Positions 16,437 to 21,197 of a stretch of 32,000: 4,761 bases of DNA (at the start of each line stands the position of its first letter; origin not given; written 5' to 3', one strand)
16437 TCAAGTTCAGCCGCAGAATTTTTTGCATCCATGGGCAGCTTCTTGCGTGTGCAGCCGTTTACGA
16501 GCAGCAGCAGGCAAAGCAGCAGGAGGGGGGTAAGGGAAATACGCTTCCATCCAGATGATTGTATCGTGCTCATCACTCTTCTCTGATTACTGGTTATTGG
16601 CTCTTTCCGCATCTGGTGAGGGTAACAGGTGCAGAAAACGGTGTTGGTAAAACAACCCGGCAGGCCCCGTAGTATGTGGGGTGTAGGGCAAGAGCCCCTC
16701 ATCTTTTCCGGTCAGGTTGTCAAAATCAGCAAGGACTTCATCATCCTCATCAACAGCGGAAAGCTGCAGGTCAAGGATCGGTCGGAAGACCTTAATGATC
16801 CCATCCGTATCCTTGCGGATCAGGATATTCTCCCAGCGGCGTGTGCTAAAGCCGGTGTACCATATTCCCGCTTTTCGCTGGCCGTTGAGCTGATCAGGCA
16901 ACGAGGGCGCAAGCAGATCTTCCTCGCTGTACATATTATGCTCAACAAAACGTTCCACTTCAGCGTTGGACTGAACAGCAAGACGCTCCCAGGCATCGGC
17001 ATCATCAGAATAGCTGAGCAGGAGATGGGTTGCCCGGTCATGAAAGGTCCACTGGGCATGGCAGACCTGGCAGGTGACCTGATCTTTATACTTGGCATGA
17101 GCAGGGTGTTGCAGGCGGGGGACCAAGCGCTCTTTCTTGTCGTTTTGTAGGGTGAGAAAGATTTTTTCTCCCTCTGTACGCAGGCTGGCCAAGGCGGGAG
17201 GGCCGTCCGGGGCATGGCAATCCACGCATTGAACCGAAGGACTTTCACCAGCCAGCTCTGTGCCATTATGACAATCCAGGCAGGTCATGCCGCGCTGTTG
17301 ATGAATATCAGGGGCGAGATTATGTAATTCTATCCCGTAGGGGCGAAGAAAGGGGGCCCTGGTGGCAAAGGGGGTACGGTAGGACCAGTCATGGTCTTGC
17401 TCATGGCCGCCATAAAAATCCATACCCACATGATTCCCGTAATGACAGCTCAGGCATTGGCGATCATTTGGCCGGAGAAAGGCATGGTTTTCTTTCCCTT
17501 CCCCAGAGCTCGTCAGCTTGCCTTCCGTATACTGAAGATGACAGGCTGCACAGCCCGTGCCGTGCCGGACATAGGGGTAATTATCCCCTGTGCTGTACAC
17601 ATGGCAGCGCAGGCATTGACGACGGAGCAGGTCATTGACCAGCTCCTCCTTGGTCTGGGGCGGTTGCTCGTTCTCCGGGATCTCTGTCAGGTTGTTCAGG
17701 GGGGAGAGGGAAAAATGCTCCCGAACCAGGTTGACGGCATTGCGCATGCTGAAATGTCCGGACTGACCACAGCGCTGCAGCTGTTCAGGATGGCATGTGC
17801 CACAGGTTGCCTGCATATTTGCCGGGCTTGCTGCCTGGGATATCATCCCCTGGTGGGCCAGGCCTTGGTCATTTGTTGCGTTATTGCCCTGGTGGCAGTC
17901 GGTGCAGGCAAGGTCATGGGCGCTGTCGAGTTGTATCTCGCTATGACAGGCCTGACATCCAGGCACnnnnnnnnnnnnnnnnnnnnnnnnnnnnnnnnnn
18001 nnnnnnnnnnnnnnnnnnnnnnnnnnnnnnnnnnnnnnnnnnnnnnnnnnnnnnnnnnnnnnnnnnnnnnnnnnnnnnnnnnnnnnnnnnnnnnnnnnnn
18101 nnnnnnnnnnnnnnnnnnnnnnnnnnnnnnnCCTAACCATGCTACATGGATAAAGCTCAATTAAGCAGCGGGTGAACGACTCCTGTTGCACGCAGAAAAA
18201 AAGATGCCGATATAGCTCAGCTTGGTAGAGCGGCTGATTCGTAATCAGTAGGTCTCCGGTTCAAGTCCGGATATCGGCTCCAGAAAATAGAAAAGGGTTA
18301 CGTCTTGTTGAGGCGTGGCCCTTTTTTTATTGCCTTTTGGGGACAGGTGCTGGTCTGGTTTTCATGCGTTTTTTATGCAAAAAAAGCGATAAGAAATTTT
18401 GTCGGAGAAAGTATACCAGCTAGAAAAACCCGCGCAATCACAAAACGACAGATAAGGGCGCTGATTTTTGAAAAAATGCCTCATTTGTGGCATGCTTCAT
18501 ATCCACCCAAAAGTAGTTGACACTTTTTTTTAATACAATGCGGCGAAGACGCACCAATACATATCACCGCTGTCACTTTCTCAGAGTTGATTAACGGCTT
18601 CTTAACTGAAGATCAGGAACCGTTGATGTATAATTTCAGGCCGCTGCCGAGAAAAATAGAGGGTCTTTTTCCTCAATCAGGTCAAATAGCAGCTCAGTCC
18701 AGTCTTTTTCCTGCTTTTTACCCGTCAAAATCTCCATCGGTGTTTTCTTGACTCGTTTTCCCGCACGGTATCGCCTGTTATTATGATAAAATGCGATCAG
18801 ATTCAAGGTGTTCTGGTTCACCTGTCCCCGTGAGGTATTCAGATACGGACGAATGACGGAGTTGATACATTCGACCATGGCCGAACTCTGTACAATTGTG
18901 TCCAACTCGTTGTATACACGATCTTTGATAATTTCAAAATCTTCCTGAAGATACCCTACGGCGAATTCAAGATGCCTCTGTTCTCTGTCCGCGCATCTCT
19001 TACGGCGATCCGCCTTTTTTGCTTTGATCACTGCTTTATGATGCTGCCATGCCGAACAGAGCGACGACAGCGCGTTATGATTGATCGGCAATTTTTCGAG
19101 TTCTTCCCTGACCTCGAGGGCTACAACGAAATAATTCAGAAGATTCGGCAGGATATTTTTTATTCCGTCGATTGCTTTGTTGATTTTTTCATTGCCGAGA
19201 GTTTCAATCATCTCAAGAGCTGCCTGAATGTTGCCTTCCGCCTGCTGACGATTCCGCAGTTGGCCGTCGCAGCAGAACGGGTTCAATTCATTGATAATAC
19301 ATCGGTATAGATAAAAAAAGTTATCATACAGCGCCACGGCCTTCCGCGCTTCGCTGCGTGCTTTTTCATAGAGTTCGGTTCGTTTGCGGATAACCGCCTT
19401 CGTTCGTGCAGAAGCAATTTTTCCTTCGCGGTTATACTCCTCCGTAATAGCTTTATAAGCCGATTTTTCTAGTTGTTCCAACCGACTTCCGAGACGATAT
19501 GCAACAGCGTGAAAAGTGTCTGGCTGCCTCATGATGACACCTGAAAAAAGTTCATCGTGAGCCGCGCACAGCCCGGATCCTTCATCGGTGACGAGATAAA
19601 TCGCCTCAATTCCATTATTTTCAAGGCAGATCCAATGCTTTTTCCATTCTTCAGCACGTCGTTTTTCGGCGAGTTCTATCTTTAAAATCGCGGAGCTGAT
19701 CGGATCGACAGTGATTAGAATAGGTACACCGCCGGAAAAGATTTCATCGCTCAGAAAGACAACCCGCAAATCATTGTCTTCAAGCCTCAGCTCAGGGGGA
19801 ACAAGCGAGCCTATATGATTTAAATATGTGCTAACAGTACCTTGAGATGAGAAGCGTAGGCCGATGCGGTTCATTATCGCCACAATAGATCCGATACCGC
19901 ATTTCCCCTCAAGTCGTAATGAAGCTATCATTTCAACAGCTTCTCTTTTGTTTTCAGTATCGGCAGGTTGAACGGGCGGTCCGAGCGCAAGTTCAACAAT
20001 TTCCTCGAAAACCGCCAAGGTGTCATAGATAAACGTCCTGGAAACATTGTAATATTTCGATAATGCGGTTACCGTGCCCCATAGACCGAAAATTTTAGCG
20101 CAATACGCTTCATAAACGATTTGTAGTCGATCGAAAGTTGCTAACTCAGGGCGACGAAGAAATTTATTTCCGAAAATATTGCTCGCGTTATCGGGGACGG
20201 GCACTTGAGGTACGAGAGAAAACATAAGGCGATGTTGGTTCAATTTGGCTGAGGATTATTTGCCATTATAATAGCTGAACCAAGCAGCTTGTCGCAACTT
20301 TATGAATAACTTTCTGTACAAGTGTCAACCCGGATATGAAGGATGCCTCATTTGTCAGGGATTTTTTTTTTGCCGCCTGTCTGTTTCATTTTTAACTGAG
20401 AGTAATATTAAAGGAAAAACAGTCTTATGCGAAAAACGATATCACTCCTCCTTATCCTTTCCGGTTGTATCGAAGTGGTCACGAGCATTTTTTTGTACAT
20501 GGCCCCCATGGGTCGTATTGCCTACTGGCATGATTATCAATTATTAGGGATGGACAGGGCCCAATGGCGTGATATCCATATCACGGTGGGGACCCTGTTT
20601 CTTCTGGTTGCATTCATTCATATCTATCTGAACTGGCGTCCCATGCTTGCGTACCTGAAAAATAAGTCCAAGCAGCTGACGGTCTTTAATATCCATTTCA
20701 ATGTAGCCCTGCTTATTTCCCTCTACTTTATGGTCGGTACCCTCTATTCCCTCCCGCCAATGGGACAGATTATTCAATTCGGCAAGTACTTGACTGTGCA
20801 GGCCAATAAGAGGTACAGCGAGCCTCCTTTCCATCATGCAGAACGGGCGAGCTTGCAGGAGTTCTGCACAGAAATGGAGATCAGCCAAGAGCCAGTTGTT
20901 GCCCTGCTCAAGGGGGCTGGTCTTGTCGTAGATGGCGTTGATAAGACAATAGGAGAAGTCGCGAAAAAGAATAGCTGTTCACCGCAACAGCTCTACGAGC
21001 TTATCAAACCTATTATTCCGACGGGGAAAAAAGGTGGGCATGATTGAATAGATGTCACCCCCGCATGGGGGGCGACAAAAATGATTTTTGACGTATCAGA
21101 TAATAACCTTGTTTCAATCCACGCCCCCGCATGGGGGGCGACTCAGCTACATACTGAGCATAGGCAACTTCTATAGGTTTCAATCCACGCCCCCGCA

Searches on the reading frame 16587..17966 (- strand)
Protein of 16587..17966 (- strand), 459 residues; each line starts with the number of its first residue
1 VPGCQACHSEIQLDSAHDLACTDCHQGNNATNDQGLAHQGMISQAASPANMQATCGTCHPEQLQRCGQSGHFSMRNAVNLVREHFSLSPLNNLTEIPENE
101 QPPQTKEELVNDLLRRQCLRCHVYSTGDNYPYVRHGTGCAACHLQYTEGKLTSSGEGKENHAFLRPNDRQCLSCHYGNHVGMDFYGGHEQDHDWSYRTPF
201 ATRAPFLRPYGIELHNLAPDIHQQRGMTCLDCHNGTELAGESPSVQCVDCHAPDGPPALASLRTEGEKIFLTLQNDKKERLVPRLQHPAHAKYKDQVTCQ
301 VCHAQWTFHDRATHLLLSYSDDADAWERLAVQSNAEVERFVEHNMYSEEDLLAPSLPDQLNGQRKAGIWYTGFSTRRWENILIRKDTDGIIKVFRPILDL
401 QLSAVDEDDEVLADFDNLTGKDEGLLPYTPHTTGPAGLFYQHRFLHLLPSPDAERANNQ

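Call 76: search_protein_families(library=pfam, proteins=[window:16587-17966:-], max_evalue=0.001)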
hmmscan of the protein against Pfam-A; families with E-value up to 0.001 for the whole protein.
window:16587-17966:- (459 aa): 2 families
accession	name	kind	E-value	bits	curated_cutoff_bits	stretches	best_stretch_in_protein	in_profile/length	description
PF14537.11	Cytochrom_c3_2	-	1.5e-09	38.7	25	0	221-305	1-66/79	Cytochrome c3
PF14522.11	Cytochrome_C7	-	7.4e-09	35.8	24.8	0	224-251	39-66/67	Cytochrome c7 and related cytochrome c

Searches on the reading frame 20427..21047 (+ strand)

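Call 76: search_protein_families(library=pfam, proteins=[window:20427-21047:+], max_evalue=0.001)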
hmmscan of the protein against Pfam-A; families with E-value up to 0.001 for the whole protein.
window:20427-21047:+ (206 aa): 1 family
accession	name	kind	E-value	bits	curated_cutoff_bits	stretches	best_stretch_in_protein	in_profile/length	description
PF14358.11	DUF4405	-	2.9e-17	63.4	26.7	1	5-70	2-66/66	Domain of unknown function (DUF4405)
